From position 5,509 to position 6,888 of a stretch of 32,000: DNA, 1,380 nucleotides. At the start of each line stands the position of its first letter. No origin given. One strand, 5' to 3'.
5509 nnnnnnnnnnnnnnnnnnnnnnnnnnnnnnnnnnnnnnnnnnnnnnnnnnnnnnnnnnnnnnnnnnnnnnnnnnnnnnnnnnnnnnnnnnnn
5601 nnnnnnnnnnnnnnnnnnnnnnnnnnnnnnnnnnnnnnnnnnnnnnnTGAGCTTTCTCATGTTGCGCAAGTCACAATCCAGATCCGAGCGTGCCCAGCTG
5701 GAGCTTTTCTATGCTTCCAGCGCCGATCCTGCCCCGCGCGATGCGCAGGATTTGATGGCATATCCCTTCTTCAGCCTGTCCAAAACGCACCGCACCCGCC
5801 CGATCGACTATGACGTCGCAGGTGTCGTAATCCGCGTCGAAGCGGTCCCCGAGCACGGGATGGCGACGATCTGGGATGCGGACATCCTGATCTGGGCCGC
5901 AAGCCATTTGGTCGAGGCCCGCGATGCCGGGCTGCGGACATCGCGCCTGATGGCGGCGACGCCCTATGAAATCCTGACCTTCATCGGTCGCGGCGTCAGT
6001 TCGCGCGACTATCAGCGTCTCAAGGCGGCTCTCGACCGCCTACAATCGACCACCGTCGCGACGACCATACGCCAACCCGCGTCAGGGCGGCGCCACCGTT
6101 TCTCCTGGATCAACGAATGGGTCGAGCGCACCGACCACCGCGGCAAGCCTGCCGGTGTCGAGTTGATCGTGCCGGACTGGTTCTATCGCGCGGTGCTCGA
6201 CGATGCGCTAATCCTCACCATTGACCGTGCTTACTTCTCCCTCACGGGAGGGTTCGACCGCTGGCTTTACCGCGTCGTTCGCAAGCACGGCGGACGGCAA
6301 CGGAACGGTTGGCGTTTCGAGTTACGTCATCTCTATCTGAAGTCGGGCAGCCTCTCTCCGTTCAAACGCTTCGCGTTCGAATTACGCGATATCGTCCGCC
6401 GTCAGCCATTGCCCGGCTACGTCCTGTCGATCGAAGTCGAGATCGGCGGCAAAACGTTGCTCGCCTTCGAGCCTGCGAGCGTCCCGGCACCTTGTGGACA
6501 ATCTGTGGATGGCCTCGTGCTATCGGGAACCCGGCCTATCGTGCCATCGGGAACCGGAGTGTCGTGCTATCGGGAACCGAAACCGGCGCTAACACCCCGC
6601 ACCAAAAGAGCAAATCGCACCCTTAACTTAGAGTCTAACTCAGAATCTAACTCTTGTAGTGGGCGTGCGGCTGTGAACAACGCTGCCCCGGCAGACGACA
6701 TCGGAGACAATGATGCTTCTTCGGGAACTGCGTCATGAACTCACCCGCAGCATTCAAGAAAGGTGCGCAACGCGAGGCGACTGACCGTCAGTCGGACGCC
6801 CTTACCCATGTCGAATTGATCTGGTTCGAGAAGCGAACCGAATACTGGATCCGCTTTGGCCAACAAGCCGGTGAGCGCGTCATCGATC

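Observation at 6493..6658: Origin-like array (DnaA-box-like sites, phased iterons, AT-rich 12-mers) hidden inside the 3' end of the repA ORF; parA missing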

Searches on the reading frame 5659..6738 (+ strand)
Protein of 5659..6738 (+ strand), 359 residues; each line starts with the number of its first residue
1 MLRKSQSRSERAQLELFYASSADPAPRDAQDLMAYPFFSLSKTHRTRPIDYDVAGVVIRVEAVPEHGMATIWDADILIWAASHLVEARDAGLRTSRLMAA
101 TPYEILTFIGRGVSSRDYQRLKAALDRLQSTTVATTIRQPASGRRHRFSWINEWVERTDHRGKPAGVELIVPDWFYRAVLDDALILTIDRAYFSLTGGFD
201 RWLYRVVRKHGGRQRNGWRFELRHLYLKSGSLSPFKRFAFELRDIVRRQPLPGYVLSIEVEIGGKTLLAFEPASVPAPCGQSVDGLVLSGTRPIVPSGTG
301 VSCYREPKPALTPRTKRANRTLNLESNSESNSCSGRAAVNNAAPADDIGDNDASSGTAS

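Call 7: search_protein_families(library=pfam, proteins=[window:5659-6738:+], max_evalue=0.01)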
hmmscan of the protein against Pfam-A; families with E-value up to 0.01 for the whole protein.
window:5659-6738:+ (359 aa): 1 family
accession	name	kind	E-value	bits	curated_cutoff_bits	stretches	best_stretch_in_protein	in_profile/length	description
PF10134.15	RPA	-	1.4e-87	293.5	27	1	27-256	1-228/228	Replication initiator protein A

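Call 8: search_protein_families(library=ncbifam, proteins=[window:5659-6738:+], max_evalue=0.01)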
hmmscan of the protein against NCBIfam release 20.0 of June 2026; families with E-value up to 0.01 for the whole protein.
window:5659-6738:+ (359 aa): 0 families

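Call 12: find_homologous_proteins(query=window:5659-6735:+, max_evalue=1e-10)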
Query window:5659-6735:+ (359 aa): 7963 proteins with E <= 1e-10 among 8000 candidates; the best 120 are listed.
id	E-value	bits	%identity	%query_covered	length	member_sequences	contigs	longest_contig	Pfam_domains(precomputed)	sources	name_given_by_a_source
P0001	9.1e-236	800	98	100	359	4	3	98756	PF10134.16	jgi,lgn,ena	jgi:plasmid replication initiation protein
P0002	1.2e-216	737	92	100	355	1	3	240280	PF10134.16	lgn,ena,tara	tara:strand:- start:7787 stop:8854 length:1068 start_codon:yes stop_codon:yes gene_type:complete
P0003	3.1e-216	736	91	100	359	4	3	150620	PF10134.16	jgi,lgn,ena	jgi:plasmid replication initiation protein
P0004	1.3e-208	711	89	100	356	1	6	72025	PF10134.16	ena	-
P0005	2.6e-201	687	89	96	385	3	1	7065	PF10134.16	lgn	-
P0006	1.5e-199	681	87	97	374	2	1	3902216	PF10134.16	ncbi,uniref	ncbi:replication initiator protein A [Rhodophyticola porphyridii]|uniref:replication initiator prote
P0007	8.6e-199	678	88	96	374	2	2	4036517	PF10134.16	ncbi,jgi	jgi:plasmid replication initiation protein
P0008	1.4e-194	664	84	98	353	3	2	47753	PF10134.16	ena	-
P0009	1.7e-194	664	85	97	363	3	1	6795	PF10134.16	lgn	-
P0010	1.2e-193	661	85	97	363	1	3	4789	PF10134.16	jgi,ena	-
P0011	1.5e-193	661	83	99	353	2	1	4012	PF10134.16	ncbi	-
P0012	3.6e-193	660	86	96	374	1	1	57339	PF10134.16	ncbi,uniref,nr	ncbi:replication initiator protein A [Erythrobacter sp. QSSC1-22B]|uniref:replication initiator prot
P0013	4.4e-193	659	85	95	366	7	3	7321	PF10134.16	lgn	-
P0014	6.7e-193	659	87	93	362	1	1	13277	PF10134.16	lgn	-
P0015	1.1e-192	658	84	97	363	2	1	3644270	PF10134.16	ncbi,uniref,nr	ncbi:replication initiator protein A [Mesorhizobium sp. NBSH29]|uniref:replication initiator protein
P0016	2.0e-192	657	85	95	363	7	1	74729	PF10134.16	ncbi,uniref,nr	ncbi:replication initiator protein A [Boseongicola sp. H5]|uniref:replication initiator protein A n=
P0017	4.4e-192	656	86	94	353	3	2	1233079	PF10134.16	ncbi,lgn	ncbi:MAG: replication initiator protein A [Alphaproteobacteria bacterium]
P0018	7.2e-192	655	85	95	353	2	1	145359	PF10134.16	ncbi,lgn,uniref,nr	ncbi:replication initiator protein A [Oceaniovalibus sp. ACAM 378]|uniref:replication initiator prot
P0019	2.9e-191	653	84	95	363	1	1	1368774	PF10134.16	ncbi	-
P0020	2.8e-190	650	88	92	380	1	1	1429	PF10134.16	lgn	-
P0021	2.6e-189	647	83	97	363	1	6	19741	PF10134.16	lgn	-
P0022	3.0e-189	647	84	95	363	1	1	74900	PF10134.16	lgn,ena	-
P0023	6.3e-189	646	84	95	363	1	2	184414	PF10134.16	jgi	-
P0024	6.9e-189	646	84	95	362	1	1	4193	PF10134.16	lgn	-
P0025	9.2e-183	625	81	96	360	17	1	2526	PF10134.16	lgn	-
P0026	2.4e-181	621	79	98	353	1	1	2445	PF10134.16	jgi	jgi:plasmid replication initiation protein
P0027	7.1e-180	616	79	96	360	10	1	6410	PF10134.16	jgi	jgi:plasmid replication initiation protein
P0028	4.3e-179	613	82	93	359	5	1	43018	PF10134.16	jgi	jgi:plasmid replication initiation protein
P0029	1.8e-178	611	82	93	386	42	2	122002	PF10134.16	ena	-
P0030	8.5e-178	609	85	88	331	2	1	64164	PF10134.16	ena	-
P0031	2.0e-177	608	80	96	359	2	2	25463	PF10134.16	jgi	jgi:plasmid replication initiation protein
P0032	1.5e-176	605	79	95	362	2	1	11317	PF10134.16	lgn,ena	-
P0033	4.1e-175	600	79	96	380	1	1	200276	PF10134.16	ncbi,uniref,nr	ncbi:MAG: replication protein [Mesorhizobium sp.]|uniref:replication initiator protein A n=1 Tax=Mes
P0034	7.4e-175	599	80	92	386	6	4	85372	PF10134.16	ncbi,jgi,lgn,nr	ncbi:MAG: replication protein [Rhodopseudomonas palustris]|jgi:plasmid replication initiation protei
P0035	1.7e-174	598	75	100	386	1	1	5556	PF10134.16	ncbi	-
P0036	2.3e-174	598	79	96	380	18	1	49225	PF10134.16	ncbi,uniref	ncbi:replication initiator protein A [Mesorhizobium sp. M0815]|uniref:replication initiator protein 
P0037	4.1e-174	597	78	96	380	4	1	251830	PF10134.16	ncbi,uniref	ncbi:replication initiator protein A [Mesorhizobium australicum]|uniref:replication initiator protei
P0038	4.7e-174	597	79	92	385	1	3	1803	PF10134.16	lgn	-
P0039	7.6e-174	596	79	92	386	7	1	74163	PF10134.16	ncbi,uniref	ncbi:MAG: replication initiator protein A [Aurantimonas endophytica]|uniref:replication initiator pr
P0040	8.0e-174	596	76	98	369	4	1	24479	PF10134.16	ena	-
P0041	2.3e-173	595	79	92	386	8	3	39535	PF10134.16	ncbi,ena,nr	ncbi:MAG: replication protein [Alphaproteobacteria bacterium HGW-Alphaproteobacteria-5]|nr:MAG: repl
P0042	3.0e-173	594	79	92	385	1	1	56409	PF10134.16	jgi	jgi:plasmid replication initiation protein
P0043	3.2e-173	594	75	100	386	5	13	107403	PF10134.16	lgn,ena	-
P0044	7.4e-173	593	75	100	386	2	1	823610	PF10134.16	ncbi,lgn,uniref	ncbi:replication initiator protein A [Agrobacterium radiobacter]|uniref:replication initiator protei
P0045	9.8e-173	593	77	96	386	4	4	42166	PF10134.16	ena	-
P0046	1.4e-172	592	77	96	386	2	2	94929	PF10134.16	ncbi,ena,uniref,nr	ncbi:replication initiator protein A [Brucella oryzae]|uniref:replication initiator protein A n=1 Ta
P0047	1.6e-172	592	77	96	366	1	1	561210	PF10134.16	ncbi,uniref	ncbi:replication initiator protein A [Nitrobacter sp.]|uniref:replication initiator protein A n=1 Ta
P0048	4.2e-172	590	78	96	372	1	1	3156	PF10134.16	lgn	-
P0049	7.9e-172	590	77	94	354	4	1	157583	PF10134.16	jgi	jgi:plasmid replication initiation protein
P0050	1.4e-171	589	79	92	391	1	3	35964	PF10134.16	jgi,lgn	jgi:plasmid replication initiation protein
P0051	1.4e-171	589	79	92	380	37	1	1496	PF10134.16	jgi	jgi:plasmid replication initiation protein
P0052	1.5e-171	589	76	99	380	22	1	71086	PF10134.16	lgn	-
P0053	1.8e-171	588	79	93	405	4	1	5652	PF10134.16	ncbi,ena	-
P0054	3.2e-171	588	78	92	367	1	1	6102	PF10134.16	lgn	-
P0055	3.3e-171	587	74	100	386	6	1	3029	PF10134.16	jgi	jgi:plasmid replication initiation protein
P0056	3.6e-171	587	79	92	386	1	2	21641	PF10134.16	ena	-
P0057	3.7e-171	587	79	92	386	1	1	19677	PF10134.16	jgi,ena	-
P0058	4.6e-171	587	75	99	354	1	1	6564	PF10134.16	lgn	-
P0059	5.6e-171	587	79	92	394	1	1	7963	PF10134.16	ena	-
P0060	5.7e-171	587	74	99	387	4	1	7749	PF10134.16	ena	-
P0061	6.8e-171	586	74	100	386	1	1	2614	PF10134.16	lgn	-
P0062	1.2e-170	586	75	98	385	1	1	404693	PF10134.16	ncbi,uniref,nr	ncbi:replication initiator protein A [Mesorhizobium sp. BR1-1-16]|uniref:replication initiator prote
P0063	1.9e-170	585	74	100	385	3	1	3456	PF10134.16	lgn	-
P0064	1.9e-170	585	78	92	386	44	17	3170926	PF10134.16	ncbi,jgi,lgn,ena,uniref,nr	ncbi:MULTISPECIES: replication initiator protein A [Alphaproteobacteria]|jgi:plasmid replication ini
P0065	2.1e-170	585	76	96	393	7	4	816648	PF10134.16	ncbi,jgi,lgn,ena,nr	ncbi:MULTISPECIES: replication initiator protein A [unclassified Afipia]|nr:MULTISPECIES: replicatio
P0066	2.2e-170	585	78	92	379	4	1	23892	PF10134.16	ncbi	ncbi:replication initiator protein A [Bosea sp. (in: a-proteobacteria)]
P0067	2.2e-170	585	78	92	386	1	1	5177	PF10134.16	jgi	jgi:plasmid replication initiation protein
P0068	3.6e-170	584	78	92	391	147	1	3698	PF10134.16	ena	-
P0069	3.7e-170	584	77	93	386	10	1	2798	PF10134.16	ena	-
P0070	4.1e-170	584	77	96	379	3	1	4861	PF10134.16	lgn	-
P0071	5.1e-170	584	78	92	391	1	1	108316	PF10134.16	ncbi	ncbi:MAG: replication initiator protein A [Pseudomonadota bacterium]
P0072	5.4e-170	583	78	92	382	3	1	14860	PF10134.16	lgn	-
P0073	5.9e-170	583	78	92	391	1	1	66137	PF10134.16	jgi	jgi:plasmid replication initiation protein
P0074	5.9e-170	583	76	96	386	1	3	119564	PF10134.16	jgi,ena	-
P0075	6.5e-170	583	78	92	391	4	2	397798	PF10134.16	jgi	jgi:plasmid replication initiation protein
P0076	6.5e-170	583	78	92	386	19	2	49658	PF10134.16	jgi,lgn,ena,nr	nr:replication initiator protein A [Sphingopyxis sp. EG6]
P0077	7.2e-170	583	79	92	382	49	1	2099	PF10134.16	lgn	-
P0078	7.3e-170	583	77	95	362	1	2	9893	PF10134.16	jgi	jgi:plasmid replication initiation protein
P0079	8.8e-170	583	77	93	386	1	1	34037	PF10134.16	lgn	-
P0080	8.9e-170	583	79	92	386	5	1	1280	PF10134.16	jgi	-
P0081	9.7e-170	583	76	96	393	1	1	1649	PF10134.16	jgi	jgi:plasmid replication initiation protein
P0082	1.0e-169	583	78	92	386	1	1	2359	PF10134.16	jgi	jgi:plasmid replication initiation protein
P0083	1.2e-169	582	77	96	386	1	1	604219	PF10134.16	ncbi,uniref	ncbi:replication initiator protein A [Mesorhizobium sp. M0013]|uniref:replication initiator protein 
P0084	1.3e-169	582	78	92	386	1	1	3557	PF10134.16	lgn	-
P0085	1.6e-169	582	77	93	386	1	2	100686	PF10134.16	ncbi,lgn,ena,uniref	ncbi:replication initiator protein A [Daeguia caeni]|uniref:Replication initiator protein A n=1 Tax=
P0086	1.8e-169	582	76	96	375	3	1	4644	PF10134.16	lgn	-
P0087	2.1e-169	582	74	96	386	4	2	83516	PF10134.16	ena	-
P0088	2.1e-169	582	78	93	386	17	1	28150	PF10134.16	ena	-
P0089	2.1e-169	582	78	94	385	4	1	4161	PF10134.16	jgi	-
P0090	2.2e-169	581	76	94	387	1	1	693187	PF10134.16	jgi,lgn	jgi:plasmid replication initiation protein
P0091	2.3e-169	581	76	96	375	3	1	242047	PF10134.16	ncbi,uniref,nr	ncbi:replication initiator protein A [Chelativorans alearense]|uniref:replication initiator protein 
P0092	2.8e-169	581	77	95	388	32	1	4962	PF10134.16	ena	-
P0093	2.8e-169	581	76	96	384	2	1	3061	PF10134.16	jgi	jgi:plasmid replication initiation protein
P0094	2.8e-169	581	78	92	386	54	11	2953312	PF10134.16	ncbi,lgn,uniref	ncbi:replication initiator protein A [Mesorhizobium sp. LjNodule214]|uniref:replication initiator pr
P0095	3.1e-169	581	78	92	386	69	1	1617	PF10134.16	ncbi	-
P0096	3.2e-169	581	77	95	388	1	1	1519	PF10134.16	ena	-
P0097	3.4e-169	581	78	92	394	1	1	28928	PF10134.16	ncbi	-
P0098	3.9e-169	581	77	92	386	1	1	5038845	PF10134.16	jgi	jgi:plasmid replication initiation protein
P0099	4.1e-169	581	80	90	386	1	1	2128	PF10134.16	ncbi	-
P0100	4.1e-169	581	79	91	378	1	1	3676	PF10134.16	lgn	-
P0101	5.8e-169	580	76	95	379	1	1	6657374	PF10134.16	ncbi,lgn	-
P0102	5.9e-169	580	80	90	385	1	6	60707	PF10134.16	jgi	jgi:plasmid replication initiation protein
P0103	7.4e-169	580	80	90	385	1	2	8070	PF10134.16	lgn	-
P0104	7.5e-169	580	76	96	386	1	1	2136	PF10134.16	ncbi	-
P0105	9.0e-169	579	78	90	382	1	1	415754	PF10134.16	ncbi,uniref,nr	ncbi:replication initiator protein A [Roseicella sp. DB1501]|uniref:replication initiator protein A 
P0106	9.2e-169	579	75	98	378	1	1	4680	PF10134.16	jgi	jgi:plasmid replication initiation protein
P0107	1.1e-168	579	77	95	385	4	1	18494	PF10134.16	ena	-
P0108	1.2e-168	579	75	96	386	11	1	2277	PF10134.16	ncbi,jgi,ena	jgi:plasmid replication initiation protein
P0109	1.3e-168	579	77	92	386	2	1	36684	PF10134.16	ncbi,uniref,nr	ncbi:replication initiator protein A [Aureimonas sp. SK2]|uniref:replication initiator protein A n=1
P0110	1.3e-168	579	78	94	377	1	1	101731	PF10134.16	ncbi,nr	nr:replication initiator protein A [Paracoccus binzhouensis]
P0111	1.6e-168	579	80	90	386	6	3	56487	PF10134.16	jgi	jgi:plasmid replication initiation protein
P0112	1.7e-168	579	77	95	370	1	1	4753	PF10134.16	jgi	jgi:plasmid replication initiation protein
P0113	1.9e-168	578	76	96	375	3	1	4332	PF10134.16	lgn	-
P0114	2.1e-168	578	76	96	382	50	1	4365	PF10134.16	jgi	jgi:plasmid replication initiation protein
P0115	2.4e-168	578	77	96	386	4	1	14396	PF10134.16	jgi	-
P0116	2.8e-168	578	78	91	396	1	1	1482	PF10134.16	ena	-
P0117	3.0e-168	578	79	90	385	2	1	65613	PF10134.16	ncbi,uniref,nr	ncbi:replication protein [Hansschlegelia zhihuaiae]|uniref:Replication protein n=2 Tax=Hansschlegeli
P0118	3.0e-168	578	79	90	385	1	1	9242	PF10134.16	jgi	jgi:plasmid replication initiation protein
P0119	3.7e-168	577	79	90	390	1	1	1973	PF10134.16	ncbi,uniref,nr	ncbi:MAG: replication protein [Sphingomonas taxi]|uniref:Replication protein n=1 Tax=Sphingomonas ta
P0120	3.8e-168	577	75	96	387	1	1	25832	PF10134.16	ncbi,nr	ncbi:MAG: replication protein [Rhizobiales bacterium 39-66-18]|nr:MAG: replication protein [Rhizobia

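Call 15: find_related_loci(query=A1, collection=genome_contigs, flank=4000)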
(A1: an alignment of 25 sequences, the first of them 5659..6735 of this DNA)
Query A1 (359 aa) in genome_contigs; peptide patterns used: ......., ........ (x = any residue, [..] = any of these).
600 stretches matched a pattern (row limit reached: there are more); 594 encode a relative of the query (tblastn E <= 1e-3); the best 80 are kept; 80 distinct loci.
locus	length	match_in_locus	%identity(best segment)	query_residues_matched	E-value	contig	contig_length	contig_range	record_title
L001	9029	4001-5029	87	1-347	0e+0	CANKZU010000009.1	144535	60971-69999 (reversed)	uncultured Aurantimonas sp. isolate 3-561.fasta genome assembly, contig: NODE_9, whole genome shotgun sequence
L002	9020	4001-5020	79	9-355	5e-179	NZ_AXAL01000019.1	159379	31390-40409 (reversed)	Mesorhizobium loti CJ3sym A3A9DRAFT_scaffold_17.18_C, whole genome shotgun sequence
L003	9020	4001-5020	78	9-355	5e-178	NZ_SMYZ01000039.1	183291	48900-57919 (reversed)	Mesorhizobium norvegicum strain 10.2.2 10-2-2_contig_40, whole genome shotgun sequence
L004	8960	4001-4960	80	9-331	2e-176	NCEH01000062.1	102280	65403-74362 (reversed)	MAG: Rhizobiales bacterium 32-66-11 04302015_32_scaffold_704, whole genome shotgun sequence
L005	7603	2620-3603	79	1-331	5e-176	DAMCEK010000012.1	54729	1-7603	MAG TPA_asm: Rhizobiaceae bacterium isolate CTOTU49666 NODE_64_length_54729_cov_45.907250, whole genome shotgun sequence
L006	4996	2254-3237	79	1-331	3e-179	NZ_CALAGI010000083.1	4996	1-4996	MAG: uncultured Amaricoccus sp. isolate SRR6231182_bin.64_CONCOCT_v1.1_MAG ERZ650268.8154, whole genome shotgun sequence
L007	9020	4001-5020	77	1-343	6e-175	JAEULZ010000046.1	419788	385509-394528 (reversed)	MAG: Mesorhizobium sp. isolate new MAG-134 k141_2245072, whole genome shotgun sequence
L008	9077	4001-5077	74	1-358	3e-175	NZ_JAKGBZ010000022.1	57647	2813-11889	Acidiphilium iwatense strain KCTC 23505 KCTC-23505_22, whole genome shotgun sequence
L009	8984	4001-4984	78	1-331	2e-174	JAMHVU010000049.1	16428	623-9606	MAG: Sphingobium sp. isolate UR_AS_maxbin.014 k201_2100586, whole genome shotgun sequence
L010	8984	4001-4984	78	1-331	2e-174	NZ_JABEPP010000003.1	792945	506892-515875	Enterovirga aerilata strain DB1703 contig3, whole genome shotgun sequence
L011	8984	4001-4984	78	1-331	4e-174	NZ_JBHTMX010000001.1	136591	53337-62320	Methylopila musalis strain CCUG 61696 GCM70027334_306, whole genome shotgun sequence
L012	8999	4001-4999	79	6-341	4e-174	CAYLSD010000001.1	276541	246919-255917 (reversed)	MAG TPA_asm: uncultured Fuscovulum sp. isolate SRP344714_co1_257 genome assembly, contig: NODE_68_length_276541_cov_31.5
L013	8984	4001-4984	78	1-331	1e-173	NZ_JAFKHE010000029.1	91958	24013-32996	MAG: Devosia sp. isolate SCN18_30_10_14_R3_P_66_71 SCN18_30_10_14_R3_P_scaffold_255, whole genome shotgun sequence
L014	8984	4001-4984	78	1-331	1e-173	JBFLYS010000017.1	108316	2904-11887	MAG: Pseudomonadota bacterium isolate MAG091 MAG091_17, whole genome shotgun sequence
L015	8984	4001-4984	78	1-331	3e-173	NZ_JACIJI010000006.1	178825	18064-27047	Stakelama sediminis strain DSM 27203 Ga0373343_06, whole genome shotgun sequence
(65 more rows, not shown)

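Call 20: search_dna_similar(query=window:5659-6735:+, collection=plasmids, mode=protein, max_rows=40, rows=spread)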
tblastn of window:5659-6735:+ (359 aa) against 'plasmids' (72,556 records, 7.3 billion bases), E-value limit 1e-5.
Records with a match: 1178; places in all: 1297; records where one place covers at least 80% of the query: 166.
Best place of each record, by identity: 60-80% 168; <60% 1010.
By first word of the organism name: Pseudomonas 106; Sphingobium 93; Phaeobacter 72; Sphingomonas 56; Arsenophonus 41; Klebsiella 40; Citrobacter 38; Paracoccus 35; Xanthomonas 24; Enterobacter 22; and 168 more.
By predicted mobility (MOB-suite, as given by PLSDB): non-mobilizable 534; conjugative 386; mobilizable 258.
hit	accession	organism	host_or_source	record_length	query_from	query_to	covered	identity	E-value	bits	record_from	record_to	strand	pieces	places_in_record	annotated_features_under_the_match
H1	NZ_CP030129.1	Indioceanicola profundi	sediment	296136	9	341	93%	79.3%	1e-163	513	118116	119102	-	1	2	replication initiator protein A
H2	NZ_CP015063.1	Mesorhizobium ciceri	Cicer arietinum,Pure Sample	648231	6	308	84%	65.0%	2e-121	392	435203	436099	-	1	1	replication initiator protein A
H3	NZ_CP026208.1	Escherichia coli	-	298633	6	316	87%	60.4%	2e-107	352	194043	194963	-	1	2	replication initiator protein A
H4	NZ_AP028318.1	Citrobacter freundii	-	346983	6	316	87%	60.4%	2e-107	352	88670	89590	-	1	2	replication initiator protein A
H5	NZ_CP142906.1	Citrobacter freundii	cell culture,Hospital sewage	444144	6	316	87%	60.4%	2e-107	352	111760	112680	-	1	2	replication initiator protein A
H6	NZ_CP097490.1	Pseudomonas sp. BYT-5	wastewater treatment tank,soil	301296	9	272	74%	66.8%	1e-106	350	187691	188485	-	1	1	replication initiator protein A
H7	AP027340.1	Sphingobium sp. TomTYG73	-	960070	13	314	84%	40.5%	1e-54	200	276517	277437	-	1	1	hypothetical protein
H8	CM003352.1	Sphingomonas sp. MEA3-1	single cell,soil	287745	1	268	75%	41.9%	6e-53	195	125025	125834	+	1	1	none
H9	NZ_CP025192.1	Roseomonas mucosa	Homo sapiens,clinical, human skin, ...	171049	11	277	74%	40.8%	3e-20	197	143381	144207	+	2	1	replication initiator protein A (x2)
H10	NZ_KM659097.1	Paracoccus yeei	Lubin copper mine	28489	3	261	72%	40.4%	4e-42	164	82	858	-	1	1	replication initiator protein A | recombinase family protein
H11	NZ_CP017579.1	Sphingomonas melonis TY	-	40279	13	270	72%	38.9%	3e-52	193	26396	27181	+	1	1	none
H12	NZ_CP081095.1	Leisingera caerulea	-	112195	13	296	79%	33.1%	6e-33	137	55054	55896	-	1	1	replication initiator protein A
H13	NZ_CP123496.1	Arsenophonus nasoniae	Ixodiphagus hookeri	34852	10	301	81%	31.1%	2e-28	124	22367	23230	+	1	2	replication initiator protein A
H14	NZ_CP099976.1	Halomonas sp. Y3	-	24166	13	269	72%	34.7%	6e-30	128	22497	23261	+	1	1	replication initiator protein A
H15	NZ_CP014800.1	Salipiger profundus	single cell,environmental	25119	13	278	74%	33.0%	1e-31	133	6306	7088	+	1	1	replication initiator protein A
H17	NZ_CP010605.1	Phaeobacter inhibens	cell culture,clam larvae aquaculture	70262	15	256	67%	35.7%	8e-33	136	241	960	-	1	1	replication initiator protein A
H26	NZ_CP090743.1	Burkholderia multivorans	Homo sapiens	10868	13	265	70%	32.0%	1e-26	118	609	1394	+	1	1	replication initiator protein A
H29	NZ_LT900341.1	Gluconobacter oxydans 621H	-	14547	15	238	62%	35.4%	2e-26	117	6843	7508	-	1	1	replication initiator protein A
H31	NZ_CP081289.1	Pseudomonas aeruginosa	Homo sapiens,cell culture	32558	13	280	75%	29.0%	2e-22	106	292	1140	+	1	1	replication initiator protein A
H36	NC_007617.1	Nitrosospira multiformis ATCC 25196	-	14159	15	261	69%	30.0%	3e-22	105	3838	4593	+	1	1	replication initiator protein A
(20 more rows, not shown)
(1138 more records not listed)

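Call 32: get_annotated_region(hit=H3, flank=2500)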
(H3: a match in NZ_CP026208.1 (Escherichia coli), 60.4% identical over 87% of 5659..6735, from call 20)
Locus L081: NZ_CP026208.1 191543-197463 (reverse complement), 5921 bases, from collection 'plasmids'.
description: Escherichia coli strain ECONIH5 plasmid pECO-109b, complete sequence
organism: Escherichia coli (NCBI taxid 562)
taxonomy: Bacteria; Pseudomonadota; Gammaproteobacteria; Enterobacterales; Enterobacteriaceae; Escherichia; Escherichia coli
host: -; source: -; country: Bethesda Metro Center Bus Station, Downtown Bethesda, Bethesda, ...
typing (MOB-suite, as given by PLSDB): conjugative; replicon IncHI1A,IncP; relaxase MOBH,MOBP; mating-pair formation MPF_F
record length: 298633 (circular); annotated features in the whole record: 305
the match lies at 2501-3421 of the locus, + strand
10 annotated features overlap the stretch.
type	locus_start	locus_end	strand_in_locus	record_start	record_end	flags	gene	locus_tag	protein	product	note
CDS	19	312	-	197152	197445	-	-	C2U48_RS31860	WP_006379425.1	helix-turn-helix transcriptional regulator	-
CDS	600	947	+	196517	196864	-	-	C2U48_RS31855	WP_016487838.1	DUF2958 domain-containing protein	-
CDS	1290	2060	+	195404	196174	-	-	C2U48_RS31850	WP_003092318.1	DUF2285 domain-containing protein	-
CDS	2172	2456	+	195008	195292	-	-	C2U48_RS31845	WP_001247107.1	helix-turn-helix domain-containing protein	-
CDS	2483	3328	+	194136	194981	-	-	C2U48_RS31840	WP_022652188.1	replication initiator protein A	-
CDS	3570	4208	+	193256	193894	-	parA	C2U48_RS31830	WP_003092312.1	ParA family partition ATPase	-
CDS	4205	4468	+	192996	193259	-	-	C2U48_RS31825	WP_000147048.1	hypothetical protein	-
CDS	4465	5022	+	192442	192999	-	-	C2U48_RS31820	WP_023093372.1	DUF2840 domain-containing protein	-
CDS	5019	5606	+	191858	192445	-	-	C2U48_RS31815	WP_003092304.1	S26 family signal peptidase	GO:0006465 - signal peptide processing [Evidence IEA]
CDS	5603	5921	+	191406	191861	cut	-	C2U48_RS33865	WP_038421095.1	hypothetical protein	-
